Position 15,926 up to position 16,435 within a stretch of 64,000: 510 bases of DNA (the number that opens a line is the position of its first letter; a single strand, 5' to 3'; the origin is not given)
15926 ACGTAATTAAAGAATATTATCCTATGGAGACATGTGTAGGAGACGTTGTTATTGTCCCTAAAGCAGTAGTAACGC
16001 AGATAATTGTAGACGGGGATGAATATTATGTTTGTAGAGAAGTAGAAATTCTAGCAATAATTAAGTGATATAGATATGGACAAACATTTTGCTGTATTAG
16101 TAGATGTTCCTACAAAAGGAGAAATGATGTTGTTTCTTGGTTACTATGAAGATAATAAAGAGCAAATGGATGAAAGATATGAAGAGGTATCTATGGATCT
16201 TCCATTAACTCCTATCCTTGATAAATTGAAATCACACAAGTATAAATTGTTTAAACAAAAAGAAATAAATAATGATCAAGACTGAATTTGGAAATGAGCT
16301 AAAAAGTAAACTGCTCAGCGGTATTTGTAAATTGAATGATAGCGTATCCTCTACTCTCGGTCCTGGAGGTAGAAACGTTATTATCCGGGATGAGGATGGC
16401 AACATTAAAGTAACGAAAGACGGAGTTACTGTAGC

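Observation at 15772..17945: Phage-encoded GroES-GroEL pair inside the replication module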

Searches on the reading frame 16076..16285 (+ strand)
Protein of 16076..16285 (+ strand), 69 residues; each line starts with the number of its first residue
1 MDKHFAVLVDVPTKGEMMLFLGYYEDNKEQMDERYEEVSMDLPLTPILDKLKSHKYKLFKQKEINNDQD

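Call 3: search_protein_families(library=pfam, proteins=[window:16076-16285:+], max_evalue=0.01)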
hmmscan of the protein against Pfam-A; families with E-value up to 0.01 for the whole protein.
window:16076-16285:+ (69 aa): 0 families

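Call 4: search_protein_families(library=phrogs, proteins=[window:16076-16285:+], max_evalue=0.01)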
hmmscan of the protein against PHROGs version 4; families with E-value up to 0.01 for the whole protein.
window:16076-16285:+ (69 aa): 0 families

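Call 12: find_homologous_proteins(query=window:16076-16285:+, max_evalue=0.01)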
Query window:16076-16285:+ (69 aa): 7 proteins with E <= 0.01 among 7 candidates.
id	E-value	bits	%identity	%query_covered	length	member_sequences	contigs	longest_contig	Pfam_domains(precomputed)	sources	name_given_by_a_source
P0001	1.8e-38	146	100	100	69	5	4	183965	-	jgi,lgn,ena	-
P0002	1.1e-31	125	81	100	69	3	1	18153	-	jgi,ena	jgi:hypothetical protein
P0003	2.0e-31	124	82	97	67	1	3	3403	-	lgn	-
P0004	2.1e-31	124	84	97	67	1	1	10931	-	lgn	-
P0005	1.8e-30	121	79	97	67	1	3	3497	-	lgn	-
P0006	1.7e-28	115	76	97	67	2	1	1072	-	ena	-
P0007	1.4e-25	106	98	77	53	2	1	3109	-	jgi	-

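Call 24: search_dna_similar(query=window:16076-16282:+, collection=phages, mode=protein, max_evalue=10, max_rows=15)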
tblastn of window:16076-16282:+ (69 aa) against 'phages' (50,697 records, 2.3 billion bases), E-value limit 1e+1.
No match.

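Call 37: predict_structure(alignment_id=A2)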
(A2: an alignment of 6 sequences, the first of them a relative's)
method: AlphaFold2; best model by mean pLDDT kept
length: 69 residues; sequences in the alignment: 6
mean_pLDDT: 60.3   pTM: 0.40
mean pLDDT of the five models: 60.3, 55.1, 54.7, 49.6, 49.3
residues with pLDDT >= 90: 0; 70-90: 13; 50-70: 44; < 50: 12
segments of 3 or more residues with pLDDT < 50: 1-3, 66-69
pLDDT, mean of each block of 10 residues (from residue 1): 48 55 58 71 65 67 57
secondary structure, 60 per line:
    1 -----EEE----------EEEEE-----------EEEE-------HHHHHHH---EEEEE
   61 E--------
elements in order: E6-8 E19-23 E35-38 H46-52 E56-61

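Call 38: search_protein_representatives(alignment_id=A2)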
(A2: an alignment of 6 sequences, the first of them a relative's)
Query: 6 sequences, 67 profile positions. Proteins with E-value up to 0.001 (for the whole library): 13; up to 1e-10: 1; up to 1e-30: 1. The best 13 are listed.
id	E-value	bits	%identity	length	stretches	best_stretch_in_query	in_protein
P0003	6.9e-43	160.5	-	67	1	1-67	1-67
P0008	1.1e-10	57.3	-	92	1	3-62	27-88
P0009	1.8e-08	50.3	-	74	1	2-66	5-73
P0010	8.8e-08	48.1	-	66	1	1-62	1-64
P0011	4.7e-07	45.7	-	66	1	1-60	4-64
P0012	6.0e-07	45.4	-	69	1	2-66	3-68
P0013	2.5e-06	43.4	-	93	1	2-62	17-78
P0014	6.2e-06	42.2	-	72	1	2-64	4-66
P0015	6.6e-06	42.1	-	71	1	2-63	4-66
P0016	7.2e-05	38.7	-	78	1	5-65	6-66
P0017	5.0e-04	36.0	-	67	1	2-63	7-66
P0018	6.0e-04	35.8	-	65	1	6-66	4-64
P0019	6.1e-04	35.8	-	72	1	3-66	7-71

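Call 40: find_encoding_contigs(protein=P0010, flank=4000, max_places=3)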
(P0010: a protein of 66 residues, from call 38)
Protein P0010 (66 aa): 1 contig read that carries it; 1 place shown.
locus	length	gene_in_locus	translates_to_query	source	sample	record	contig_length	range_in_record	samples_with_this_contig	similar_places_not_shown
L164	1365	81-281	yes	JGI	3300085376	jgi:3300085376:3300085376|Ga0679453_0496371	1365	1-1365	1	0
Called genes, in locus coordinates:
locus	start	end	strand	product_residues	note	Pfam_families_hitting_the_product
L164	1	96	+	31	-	?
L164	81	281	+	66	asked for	-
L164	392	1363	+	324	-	?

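Call 41: find_encoding_contigs(protein=P0012, flank=4000, max_places=3)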
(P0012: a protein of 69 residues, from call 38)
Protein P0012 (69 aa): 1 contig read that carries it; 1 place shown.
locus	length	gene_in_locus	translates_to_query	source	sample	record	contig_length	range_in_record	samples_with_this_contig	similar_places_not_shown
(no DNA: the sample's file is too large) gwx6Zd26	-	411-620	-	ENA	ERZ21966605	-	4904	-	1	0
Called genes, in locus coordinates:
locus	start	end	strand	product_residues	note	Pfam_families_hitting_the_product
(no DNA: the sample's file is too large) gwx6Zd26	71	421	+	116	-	PF00166:Cpn10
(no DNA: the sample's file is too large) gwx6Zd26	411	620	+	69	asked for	-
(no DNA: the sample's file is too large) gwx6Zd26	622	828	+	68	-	-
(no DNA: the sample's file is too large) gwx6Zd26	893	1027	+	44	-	PF21983:NikA-like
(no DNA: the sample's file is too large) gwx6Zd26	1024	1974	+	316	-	PF05265:DUF723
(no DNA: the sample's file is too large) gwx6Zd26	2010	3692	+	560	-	PF00118:Cpn60_TCP1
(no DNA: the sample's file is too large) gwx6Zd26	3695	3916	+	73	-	-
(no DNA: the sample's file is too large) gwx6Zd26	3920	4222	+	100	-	-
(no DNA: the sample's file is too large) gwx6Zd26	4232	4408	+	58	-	-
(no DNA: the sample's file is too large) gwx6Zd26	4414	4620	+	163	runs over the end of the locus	?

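Call 42: find_encoding_contigs(protein=P0008, flank=3500, max_places=2)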
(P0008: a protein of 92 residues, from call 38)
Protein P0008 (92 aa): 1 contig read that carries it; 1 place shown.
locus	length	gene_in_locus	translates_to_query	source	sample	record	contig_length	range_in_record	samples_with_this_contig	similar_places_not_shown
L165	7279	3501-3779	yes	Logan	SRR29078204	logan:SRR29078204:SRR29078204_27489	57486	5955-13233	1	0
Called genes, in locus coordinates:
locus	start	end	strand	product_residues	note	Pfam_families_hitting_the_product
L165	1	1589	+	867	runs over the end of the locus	PF03104:DNA_pol_B_exo1, PF00136:DNA_pol_B, PF20286:divDNApol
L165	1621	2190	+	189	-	-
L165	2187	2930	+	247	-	-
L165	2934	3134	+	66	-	-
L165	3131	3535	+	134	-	PF00166:Cpn10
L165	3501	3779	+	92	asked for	-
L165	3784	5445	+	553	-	PF00118:Cpn60_TCP1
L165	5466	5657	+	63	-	-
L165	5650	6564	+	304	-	PF00004:AAA, PF13177:DNA_pol3_delta2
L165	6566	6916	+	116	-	-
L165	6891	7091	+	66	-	-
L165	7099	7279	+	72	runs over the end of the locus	-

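Call 43: find_encoding_contigs(protein=P0009, flank=3500, max_places=2)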
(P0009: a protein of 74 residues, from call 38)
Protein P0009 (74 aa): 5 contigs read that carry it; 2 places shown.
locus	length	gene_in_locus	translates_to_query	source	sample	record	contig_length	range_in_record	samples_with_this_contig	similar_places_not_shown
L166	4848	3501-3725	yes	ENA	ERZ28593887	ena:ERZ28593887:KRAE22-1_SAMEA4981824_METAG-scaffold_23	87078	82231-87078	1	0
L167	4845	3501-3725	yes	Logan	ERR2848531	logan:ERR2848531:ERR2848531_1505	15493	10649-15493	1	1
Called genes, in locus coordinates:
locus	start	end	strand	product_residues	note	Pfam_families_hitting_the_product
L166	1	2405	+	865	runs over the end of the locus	PF03104:DNA_pol_B_exo1, PF00136:DNA_pol_B, PF20286:divDNApol (weak)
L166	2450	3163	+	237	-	-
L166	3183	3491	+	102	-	PF00166:Cpn10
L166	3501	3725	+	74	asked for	-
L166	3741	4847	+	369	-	?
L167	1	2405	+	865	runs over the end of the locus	PF03104:DNA_pol_B_exo1, PF00136:DNA_pol_B, PF20286:divDNApol (weak)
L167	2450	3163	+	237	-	-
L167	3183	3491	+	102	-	PF00166:Cpn10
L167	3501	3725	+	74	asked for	-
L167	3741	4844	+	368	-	?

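Call 44: find_encoding_contigs(protein=P0011, flank=3500, max_places=2)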
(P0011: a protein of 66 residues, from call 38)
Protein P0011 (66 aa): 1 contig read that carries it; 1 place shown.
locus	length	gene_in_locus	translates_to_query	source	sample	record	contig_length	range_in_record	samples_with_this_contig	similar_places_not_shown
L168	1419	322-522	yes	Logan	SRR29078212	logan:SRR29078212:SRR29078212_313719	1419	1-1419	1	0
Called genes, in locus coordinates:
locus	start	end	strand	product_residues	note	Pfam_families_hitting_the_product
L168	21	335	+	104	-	PF00166:Cpn10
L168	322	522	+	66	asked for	-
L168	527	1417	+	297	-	?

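Call 45: find_encoding_contigs(protein=P0013, flank=3500, max_places=2)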
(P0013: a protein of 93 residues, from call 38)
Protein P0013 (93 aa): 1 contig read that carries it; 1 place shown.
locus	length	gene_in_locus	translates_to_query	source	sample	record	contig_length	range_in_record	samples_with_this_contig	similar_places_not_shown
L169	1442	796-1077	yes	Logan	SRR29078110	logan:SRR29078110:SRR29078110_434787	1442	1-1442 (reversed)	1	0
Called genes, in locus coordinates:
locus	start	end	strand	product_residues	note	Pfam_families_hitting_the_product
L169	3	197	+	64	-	?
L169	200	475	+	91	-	-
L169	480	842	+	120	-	PF00166:Cpn10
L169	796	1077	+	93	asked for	-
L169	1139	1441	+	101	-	?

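Call 46: find_encoding_contigs(protein=P0015, flank=3500, max_places=2)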
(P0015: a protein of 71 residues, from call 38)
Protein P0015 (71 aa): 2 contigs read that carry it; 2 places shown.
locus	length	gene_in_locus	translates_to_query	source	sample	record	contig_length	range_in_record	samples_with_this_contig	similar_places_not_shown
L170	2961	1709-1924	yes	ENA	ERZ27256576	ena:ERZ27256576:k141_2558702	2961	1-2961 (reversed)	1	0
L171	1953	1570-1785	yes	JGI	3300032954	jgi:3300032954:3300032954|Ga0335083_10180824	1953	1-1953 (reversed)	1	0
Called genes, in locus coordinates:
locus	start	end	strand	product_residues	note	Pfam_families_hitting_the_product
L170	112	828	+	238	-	-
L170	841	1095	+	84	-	-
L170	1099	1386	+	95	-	-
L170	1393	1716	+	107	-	PF00166:Cpn10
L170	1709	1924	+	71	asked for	-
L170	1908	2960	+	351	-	?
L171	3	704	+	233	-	?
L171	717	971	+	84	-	-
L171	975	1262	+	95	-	-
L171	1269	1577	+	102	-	PF00166:Cpn10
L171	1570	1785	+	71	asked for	-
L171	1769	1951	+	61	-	?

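Call 47: find_encoding_contigs(protein=P0016, flank=3500, max_places=2)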
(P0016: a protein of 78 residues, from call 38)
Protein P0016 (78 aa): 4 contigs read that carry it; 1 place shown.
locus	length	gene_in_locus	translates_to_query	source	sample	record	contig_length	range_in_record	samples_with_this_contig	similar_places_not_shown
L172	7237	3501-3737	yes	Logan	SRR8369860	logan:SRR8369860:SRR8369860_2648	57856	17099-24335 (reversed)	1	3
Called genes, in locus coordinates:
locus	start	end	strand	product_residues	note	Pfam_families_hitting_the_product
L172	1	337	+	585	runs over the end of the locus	PF03104:DNA_pol_B_exo1, PF00136:DNA_pol_B, PF20286:divDNApol (weak)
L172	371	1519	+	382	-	PF05265:DUF723, PF14311:DUF4379 (faint), PF05265:DUF723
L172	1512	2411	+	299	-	-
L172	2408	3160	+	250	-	-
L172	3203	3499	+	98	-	PF00166:Cpn10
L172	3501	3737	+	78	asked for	-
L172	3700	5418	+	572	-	PF00118:Cpn60_TCP1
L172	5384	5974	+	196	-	PF23474:Acb1 (weak)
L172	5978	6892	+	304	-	PF00270:DEAD (faint), PF13177:DNA_pol3_delta2 (faint), PF13173:AAA_14 (weak), PF13401:AAA_22 (weak), PF00004:AAA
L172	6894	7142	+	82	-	-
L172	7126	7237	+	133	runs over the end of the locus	PF16790:Phage_clamp_A (weak)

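Call 48: find_encoding_contigs(protein=P0017, flank=3500, max_places=2)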
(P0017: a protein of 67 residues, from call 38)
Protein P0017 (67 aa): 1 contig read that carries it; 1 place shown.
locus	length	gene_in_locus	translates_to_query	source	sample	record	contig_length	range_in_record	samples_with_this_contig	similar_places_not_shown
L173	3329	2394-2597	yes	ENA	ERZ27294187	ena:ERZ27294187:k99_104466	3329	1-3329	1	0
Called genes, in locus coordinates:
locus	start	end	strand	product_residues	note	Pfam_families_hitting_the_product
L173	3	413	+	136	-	?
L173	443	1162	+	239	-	-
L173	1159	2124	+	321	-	PF02511:Thy1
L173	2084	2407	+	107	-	PF00166:Cpn10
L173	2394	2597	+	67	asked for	-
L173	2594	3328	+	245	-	?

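Call 49: find_encoding_contigs(protein=P0018, flank=3500, max_places=2)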
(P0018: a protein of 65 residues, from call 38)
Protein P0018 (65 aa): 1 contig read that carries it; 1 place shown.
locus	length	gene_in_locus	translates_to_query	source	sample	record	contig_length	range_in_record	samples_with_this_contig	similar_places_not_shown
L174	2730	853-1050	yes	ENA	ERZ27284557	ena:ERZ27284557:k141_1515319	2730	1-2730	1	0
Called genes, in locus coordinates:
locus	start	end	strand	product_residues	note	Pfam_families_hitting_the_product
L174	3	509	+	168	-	?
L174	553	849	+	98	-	PF00166:Cpn10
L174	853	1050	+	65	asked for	-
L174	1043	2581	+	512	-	PF00118:Cpn60_TCP1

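Call 50: find_encoding_contigs(protein=P0019, flank=3500, max_places=2)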
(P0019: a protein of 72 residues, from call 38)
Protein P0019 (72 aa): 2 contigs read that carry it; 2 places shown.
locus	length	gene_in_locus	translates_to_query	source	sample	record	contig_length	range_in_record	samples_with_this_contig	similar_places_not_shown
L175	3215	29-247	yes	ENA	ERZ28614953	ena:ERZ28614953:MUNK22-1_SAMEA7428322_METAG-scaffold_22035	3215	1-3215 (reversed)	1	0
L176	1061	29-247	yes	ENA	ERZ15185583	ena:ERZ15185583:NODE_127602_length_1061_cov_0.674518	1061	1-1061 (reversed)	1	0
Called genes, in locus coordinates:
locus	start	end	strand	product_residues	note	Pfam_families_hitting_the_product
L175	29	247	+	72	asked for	-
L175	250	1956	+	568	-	PF00118:Cpn60_TCP1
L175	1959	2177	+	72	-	-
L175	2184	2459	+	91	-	-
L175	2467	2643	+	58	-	-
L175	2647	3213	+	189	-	?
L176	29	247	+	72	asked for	-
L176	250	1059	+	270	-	?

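Call 57: search_protein_families(library=pfam, alignment_id=A3, max_evalue=1)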
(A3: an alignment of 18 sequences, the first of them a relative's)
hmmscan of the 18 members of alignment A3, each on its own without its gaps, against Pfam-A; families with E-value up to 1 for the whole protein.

A. member 1, P0001 (69 aa): 2 families
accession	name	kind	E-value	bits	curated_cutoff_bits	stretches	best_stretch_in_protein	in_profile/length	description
PF05185.22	PRMT5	-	0.017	15.4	22.9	1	27-65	2-39/171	PRMT5 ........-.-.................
PF18469.7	PH_18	-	0.034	14.6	26.6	1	4-55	60-110/140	Pleckstrin homology domain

B. families by the number of members that match (of 18 scanned): 10 families
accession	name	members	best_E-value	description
PF05185.22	PRMT5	4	0.017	PRMT5 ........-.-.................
PF18469.7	PH_18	3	0.017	Pleckstrin homology domain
PF17990.7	LodA_N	1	0.017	L-Lysine epsilon oxidase N-terminal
PF12095.13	CRR7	1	0.023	Protein CHLORORESPIRATORY REDUCTION 7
PF03029.23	ATP_bind_1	1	0.032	Conserved hypothetical ATP binding protein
PF06399.18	GFRP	1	0.057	GTP cyclohydrolase I feedback regulatory protein (GFRP)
PF23722.1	Beta-sand_DEX1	1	0.071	DEX1 beta-sandwich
PF18452.7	Ig_6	1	0.074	Immunoglobulin domain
PF05032.17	Spo12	1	0.12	Spo12 family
PF21609.2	Toxofilin-like_dom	1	0.12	Toxofilin-like domain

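Call 58: search_solved_structures(query=A3, max_evalue=10)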
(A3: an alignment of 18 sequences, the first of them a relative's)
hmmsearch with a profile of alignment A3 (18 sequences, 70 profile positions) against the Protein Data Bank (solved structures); distinct sequences matched with E-value up to 10: 5.
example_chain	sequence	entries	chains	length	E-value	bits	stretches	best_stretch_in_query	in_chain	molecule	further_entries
5c53_B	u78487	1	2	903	0.0097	19.5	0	17-41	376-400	Pol gamma B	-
4igv_A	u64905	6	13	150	0.23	15.1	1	4-35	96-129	Kirola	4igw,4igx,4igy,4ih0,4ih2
4ihr_A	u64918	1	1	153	0.24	15.1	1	4-35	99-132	Kirola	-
8fjg_A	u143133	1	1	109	0.48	14.1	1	25-55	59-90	H12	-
8jv1_A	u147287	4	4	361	0.63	13.7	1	16-42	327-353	Spermidine/putrescine-binding periplasmic protein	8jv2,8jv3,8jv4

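Call 65: predict_structure(alignment_id=A3)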
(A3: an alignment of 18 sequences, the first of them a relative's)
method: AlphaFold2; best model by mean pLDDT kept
length: 69 residues; sequences in the alignment: 18
mean_pLDDT: 81.7   pTM: 0.62
mean pLDDT of the five models: 81.7, 80.0, 78.5, 78.5, 76.2
residues with pLDDT >= 90: 20; 70-90: 41; 50-70: 5; < 50: 3
segments of 3 or more residues with pLDDT < 50: 67-69
pLDDT, mean of each block of 10 residues (from residue 1): 85 83 90 89 75 86 62
secondary structure, 60 per line:
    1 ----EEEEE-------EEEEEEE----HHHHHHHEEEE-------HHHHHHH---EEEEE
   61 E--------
elements in order: E5-9 E17-23 H28-34 E35-38 H46-52 E56-61

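Call 70: fold_search(model_id=the predicted structure, library=viral)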
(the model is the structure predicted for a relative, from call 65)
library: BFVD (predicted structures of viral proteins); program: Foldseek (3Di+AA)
matches with E <= 10: 148; with E <= 0.001: 0
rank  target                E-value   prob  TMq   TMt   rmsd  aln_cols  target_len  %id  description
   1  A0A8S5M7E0            3.7e-01  0.14  0.35  0.18   8.1        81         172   12  Uncharacterized protein [Siphoviridae sp. ctrgt10]
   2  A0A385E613            4.9e-01  0.18  0.35  0.38   5.5        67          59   12  (no name in the UniProt tables at hand)
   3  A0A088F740            5.9e-01  0.14  0.36  0.36   9.6        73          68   15  (no name in the UniProt tables at hand)
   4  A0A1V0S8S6            5.9e-01  0.10  0.27  0.10   6.8        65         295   12  Uncharacterized protein [Catovirus CTV1]
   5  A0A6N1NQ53            9.4e-01  0.12  0.35  0.15   8.5        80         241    9  Putative ORFan [Tupanvirus deep ocean]
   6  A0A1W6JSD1            9.4e-01  0.06  0.26  0.26   7.1        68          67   10  Uncharacterized protein [Bacillus phage Harambe]
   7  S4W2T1                1.0e+00  0.14  0.38  0.19   7.8        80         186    5  Ubiquitin [Pandoravirus salinus]
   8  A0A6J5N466            1.0e+00  0.12  0.33  0.34   6.3        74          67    9  Uncharacterized protein [uncultured Caudovirales phage]
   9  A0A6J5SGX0            1.1e+00  0.11  0.35  0.37   5.3        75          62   11  Uncharacterized protein [uncultured Caudovirales phage]
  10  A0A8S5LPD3            1.2e+00  0.13  0.40  0.25   4.4        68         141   13  Uncharacterized protein [Siphoviridae sp. ctoiW10]
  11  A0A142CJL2            1.2e+00  0.11  0.36  0.21   7.7        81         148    9  (no name in the UniProt tables at hand)
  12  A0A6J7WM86            1.5e+00  0.12  0.36  0.12   8.0        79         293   10  Interleukin-like EMT inducer [uncultured Caudovirales phage]
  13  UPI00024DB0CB         1.6e+00  0.10  0.36  0.13   9.0        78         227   12  (no name look-up for this kind of identifier)
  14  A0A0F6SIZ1            1.8e+00  0.13  0.41  0.38   6.0        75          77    9  Uncharacterized protein [Sinorhizobium phage phiN3]
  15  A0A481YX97            1.8e+00  0.08  0.34  0.34   6.3        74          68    9  Uncharacterized protein [Marseillevirus LCMAC202]
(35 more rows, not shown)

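Call 75: find_encoding_contigs(protein=P0001, flank=1000, max_places=4)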
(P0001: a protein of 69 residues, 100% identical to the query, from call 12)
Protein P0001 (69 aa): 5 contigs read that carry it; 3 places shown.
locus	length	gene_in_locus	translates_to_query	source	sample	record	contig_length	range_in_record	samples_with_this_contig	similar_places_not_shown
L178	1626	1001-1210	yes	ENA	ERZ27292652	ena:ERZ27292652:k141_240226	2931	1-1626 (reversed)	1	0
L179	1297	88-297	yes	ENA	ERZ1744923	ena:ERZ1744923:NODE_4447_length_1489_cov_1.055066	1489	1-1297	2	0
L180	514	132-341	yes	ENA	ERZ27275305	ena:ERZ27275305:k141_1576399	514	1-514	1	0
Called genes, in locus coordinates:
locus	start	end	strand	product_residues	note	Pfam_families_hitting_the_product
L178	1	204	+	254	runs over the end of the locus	PF07460:NUMOD3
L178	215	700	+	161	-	-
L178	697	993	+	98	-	PF00166:Cpn10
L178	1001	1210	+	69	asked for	-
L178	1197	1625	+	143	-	?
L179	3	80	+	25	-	?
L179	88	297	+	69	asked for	-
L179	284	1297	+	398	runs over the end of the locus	PF00118:Cpn60_TCP1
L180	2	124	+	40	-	?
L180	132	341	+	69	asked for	-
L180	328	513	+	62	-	?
